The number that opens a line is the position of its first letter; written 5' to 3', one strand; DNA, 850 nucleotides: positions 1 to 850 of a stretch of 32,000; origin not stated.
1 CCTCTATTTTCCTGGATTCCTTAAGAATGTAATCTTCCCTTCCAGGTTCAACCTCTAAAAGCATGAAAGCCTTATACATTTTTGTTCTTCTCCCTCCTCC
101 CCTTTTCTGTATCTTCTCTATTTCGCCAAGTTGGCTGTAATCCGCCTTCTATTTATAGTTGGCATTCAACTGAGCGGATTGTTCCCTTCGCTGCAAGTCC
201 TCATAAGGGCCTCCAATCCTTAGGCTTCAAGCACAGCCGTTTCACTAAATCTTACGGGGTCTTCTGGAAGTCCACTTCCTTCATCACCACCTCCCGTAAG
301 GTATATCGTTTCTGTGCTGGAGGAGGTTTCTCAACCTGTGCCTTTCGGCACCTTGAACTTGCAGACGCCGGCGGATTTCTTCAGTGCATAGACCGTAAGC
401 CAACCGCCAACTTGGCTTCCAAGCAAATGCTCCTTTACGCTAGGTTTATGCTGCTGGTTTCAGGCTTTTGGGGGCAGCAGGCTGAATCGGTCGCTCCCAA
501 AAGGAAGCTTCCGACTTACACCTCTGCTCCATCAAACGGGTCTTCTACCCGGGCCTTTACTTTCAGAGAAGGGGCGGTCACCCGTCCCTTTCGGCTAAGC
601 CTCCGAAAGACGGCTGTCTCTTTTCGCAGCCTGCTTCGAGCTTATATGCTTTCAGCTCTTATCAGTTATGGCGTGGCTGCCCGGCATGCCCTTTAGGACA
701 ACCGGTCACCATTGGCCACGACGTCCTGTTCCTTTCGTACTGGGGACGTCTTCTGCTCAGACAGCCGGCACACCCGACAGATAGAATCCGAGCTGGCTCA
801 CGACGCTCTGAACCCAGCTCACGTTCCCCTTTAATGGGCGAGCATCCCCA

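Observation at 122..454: RNase P RNA apparently fused to the 3' end of the rRNA operon (16S-23S-RNase P RNA)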

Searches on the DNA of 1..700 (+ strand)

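Call 12: search_rna_families(source=window, start=1, end=700, threshold=evalue, max_evalue=1, show_alignments=2)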
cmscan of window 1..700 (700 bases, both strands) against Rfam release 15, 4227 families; matches with E-value up to 1: 2.
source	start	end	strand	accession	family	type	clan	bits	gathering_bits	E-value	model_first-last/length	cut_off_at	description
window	126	415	-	RF00373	RNaseP_arch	Gene; ribozyme;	CL00002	151.8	84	6.2e-45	1-288/288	no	Archaeal RNase P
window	448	700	-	RF02540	LSU_rRNA_archaea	Gene; rRNA;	CL00112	140.9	50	2.7e-42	2792-2987/2987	5'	Archaeal large subunit ribosomal RNA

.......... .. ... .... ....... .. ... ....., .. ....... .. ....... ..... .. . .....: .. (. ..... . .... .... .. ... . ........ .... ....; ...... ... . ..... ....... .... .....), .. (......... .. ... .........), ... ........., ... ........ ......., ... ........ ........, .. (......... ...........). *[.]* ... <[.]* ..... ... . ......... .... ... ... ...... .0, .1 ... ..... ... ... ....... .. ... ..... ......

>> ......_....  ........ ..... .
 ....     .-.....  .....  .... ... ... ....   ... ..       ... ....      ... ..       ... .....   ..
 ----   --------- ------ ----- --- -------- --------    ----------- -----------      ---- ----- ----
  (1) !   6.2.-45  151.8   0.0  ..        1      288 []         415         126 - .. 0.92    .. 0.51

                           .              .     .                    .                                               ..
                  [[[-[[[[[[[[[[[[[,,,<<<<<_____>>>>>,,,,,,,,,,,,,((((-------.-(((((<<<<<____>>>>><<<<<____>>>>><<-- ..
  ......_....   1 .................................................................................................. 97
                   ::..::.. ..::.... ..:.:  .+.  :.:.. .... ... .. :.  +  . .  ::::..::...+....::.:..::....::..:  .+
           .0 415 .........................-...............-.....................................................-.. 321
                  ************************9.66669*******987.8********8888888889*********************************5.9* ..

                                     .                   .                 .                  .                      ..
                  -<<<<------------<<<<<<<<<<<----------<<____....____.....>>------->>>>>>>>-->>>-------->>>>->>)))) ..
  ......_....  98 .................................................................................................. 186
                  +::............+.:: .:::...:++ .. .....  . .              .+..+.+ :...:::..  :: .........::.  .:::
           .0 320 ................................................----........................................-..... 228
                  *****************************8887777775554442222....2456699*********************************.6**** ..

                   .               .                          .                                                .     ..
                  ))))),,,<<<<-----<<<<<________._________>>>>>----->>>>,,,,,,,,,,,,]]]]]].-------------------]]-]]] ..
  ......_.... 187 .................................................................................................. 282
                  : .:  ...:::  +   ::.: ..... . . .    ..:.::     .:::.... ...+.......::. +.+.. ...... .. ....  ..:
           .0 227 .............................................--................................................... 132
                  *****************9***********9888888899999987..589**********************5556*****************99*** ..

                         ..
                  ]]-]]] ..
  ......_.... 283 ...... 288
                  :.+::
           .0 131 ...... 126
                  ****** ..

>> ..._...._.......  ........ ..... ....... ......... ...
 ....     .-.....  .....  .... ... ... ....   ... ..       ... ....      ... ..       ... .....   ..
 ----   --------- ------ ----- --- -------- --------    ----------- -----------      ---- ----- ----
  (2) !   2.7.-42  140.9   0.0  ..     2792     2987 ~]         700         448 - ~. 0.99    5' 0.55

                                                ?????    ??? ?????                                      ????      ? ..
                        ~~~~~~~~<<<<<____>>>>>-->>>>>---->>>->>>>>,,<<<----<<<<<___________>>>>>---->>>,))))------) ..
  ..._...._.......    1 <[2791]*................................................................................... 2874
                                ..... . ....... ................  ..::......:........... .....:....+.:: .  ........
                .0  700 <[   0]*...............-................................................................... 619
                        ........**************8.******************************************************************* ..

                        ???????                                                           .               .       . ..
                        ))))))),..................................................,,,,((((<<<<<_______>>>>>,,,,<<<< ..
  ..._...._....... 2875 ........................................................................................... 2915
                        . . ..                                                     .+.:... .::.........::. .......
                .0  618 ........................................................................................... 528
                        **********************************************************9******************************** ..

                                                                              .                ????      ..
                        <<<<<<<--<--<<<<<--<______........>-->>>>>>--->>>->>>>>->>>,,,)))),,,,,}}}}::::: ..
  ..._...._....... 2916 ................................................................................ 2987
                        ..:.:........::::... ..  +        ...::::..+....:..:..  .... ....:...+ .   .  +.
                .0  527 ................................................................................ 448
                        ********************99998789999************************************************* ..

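Call 53: search_rna_families(sources=[L029, L030], threshold=gathering)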
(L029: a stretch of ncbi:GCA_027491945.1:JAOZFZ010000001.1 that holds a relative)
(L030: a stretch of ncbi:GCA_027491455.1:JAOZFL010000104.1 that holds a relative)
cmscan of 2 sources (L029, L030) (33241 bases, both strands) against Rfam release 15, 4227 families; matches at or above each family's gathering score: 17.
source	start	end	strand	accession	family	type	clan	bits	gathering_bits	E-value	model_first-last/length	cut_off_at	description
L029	11381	14441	-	RF02540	LSU_rRNA_archaea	Gene; rRNA;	CL00112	2811.1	50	0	1-2987/2987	no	Archaeal large subunit ribosomal RNA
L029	14659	16138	-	RF01959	SSU_rRNA_archaea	Gene; rRNA;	CL00111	1476.2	50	0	1-1478/1478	no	Archaeal small subunit ribosomal RNA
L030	10894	12464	-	RF02540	LSU_rRNA_archaea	Gene; rRNA;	CL00112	1267.1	50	0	1438-2987/2987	5'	Archaeal large subunit ribosomal RNA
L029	11070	11348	-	RF00373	RNaseP_arch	Gene; ribozyme;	CL00002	159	84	1.7e-45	1-288/288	no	Archaeal RNase P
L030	10548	10857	-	RF00373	RNaseP_arch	Gene; ribozyme;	CL00002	137.2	84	1.1e-38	1-288/288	no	Archaeal RNase P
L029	16378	16450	-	RF00005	tRNA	Gene; tRNA;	CL00001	69.5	29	2.2e-13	1-71/71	no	tRNA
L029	1953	2026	-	RF00005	tRNA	Gene; tRNA;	CL00001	67.5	29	8e-13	1-71/71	no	tRNA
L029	9232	9304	+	RF00005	tRNA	Gene; tRNA;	CL00001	63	29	1.4e-11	1-71/71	no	tRNA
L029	8969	9055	+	RF00005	tRNA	Gene; tRNA;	CL00001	60.6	29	6.2e-11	1-71/71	no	tRNA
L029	9312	9430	+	RF00005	tRNA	Gene; tRNA;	CL00001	57.5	29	4.6e-10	1-71/71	no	tRNA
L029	16587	16671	-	RF00005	tRNA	Gene; tRNA;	CL00001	56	29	1.2e-09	1-71/71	no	tRNA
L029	4126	4208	-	RF00005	tRNA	Gene; tRNA;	CL00001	55.9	29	1.3e-09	1-71/71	no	tRNA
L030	7579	7663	+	RF00005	tRNA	Gene; tRNA;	CL00001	52.1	29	1.3e-08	1-71/71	no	tRNA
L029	9066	9161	+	RF00005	tRNA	Gene; tRNA;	CL00001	50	29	5.1e-08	1-71/71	no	tRNA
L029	1256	1352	-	RF00005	tRNA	Gene; tRNA;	CL00001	47.9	29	1.9e-07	1-71/71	no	tRNA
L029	640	730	+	RF00005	tRNA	Gene; tRNA;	CL00001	47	29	3.4e-07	1-71/71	no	tRNA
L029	4329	4384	+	RF00005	tRNA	Gene; tRNA;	CL00001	34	29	0.0014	10-63/71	no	tRNA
